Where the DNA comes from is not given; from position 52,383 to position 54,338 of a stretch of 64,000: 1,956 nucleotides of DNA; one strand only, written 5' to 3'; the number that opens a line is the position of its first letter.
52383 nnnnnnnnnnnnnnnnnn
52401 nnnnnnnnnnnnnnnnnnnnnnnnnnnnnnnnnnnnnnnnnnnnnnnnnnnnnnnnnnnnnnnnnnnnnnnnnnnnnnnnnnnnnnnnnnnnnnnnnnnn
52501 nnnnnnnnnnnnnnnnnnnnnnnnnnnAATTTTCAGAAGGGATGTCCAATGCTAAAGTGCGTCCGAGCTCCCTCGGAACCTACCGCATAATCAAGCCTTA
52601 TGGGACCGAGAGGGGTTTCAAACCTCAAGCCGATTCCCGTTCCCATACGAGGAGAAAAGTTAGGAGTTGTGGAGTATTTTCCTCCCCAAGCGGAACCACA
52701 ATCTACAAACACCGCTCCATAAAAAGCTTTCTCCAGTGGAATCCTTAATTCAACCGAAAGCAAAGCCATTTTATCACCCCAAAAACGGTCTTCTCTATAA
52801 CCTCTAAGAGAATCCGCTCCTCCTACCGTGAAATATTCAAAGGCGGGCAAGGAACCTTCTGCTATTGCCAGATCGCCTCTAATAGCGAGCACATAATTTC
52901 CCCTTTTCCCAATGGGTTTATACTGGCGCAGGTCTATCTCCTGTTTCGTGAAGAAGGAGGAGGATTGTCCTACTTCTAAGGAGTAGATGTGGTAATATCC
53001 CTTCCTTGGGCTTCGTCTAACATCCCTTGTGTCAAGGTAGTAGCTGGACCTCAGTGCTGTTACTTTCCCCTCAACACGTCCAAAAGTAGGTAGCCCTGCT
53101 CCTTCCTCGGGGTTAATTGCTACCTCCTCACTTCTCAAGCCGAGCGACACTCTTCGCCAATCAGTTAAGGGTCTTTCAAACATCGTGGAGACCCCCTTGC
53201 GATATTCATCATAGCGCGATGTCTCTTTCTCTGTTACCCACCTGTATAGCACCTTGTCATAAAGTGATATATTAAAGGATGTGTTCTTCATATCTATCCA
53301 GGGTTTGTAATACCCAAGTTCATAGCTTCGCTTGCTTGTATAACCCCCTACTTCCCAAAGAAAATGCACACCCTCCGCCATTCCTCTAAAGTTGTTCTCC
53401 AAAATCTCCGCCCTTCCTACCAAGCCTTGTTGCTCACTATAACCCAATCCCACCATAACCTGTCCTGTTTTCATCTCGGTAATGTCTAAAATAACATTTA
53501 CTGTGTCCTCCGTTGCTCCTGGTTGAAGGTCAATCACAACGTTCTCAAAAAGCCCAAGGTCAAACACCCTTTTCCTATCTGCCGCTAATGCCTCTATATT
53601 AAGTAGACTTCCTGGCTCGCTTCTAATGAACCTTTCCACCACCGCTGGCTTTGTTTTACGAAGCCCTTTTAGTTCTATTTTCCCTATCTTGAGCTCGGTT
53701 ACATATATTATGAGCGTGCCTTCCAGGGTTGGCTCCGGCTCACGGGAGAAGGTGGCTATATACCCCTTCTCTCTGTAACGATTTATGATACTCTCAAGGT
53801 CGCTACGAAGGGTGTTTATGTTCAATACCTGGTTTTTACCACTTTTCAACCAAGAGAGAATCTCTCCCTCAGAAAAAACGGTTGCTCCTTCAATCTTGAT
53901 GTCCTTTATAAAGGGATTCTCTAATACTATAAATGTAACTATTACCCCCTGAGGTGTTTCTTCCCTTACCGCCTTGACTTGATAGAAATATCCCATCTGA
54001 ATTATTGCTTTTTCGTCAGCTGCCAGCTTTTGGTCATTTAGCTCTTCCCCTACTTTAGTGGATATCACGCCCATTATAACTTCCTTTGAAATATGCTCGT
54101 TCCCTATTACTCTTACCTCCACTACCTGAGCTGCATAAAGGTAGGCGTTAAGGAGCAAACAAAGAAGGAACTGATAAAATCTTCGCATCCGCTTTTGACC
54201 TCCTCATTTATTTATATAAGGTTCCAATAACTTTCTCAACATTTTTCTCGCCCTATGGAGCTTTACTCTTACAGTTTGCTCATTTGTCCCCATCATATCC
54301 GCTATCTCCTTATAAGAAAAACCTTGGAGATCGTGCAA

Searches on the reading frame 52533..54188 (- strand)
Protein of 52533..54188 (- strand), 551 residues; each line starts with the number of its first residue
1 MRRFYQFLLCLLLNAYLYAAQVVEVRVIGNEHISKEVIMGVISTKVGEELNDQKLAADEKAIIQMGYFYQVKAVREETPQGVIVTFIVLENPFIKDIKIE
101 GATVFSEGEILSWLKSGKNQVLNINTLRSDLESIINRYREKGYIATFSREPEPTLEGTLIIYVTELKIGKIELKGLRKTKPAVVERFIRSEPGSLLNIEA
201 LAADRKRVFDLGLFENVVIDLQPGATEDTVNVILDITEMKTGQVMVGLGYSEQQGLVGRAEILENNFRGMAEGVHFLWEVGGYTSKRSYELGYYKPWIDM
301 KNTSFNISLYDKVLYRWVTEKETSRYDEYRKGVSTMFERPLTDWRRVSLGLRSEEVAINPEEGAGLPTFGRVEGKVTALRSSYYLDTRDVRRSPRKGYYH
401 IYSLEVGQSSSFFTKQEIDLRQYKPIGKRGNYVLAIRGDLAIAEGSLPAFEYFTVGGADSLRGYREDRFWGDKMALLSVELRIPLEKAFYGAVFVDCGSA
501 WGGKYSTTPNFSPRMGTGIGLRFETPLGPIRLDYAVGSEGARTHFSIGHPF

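Call 44: search_protein_families(library=pfam, proteins=[window:52533-54188:-], max_evalue=0.00001)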
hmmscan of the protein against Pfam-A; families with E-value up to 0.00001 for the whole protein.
window:52533-54188:- (551 aa): 4 families
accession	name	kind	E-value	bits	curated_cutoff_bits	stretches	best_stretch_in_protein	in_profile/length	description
PF01103.29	Omp85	-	1.3e-42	146.9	24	1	266-551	1-325/325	Omp85 superfamily domain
PF07244.20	POTRA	-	2.1e-32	112.1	21.3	3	93-165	2-78/79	Surface antigen variable number repeat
PF08479.16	POTRA_2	-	4.6e-11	42.8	24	1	94-165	3-75/76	POTRA domain, ShlB-type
PF03865.19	ShlB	-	9.9e-08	32.2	22.7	1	411-523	197-311/311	Haemolysin secretion/activation protein ShlB/FhaC/HecB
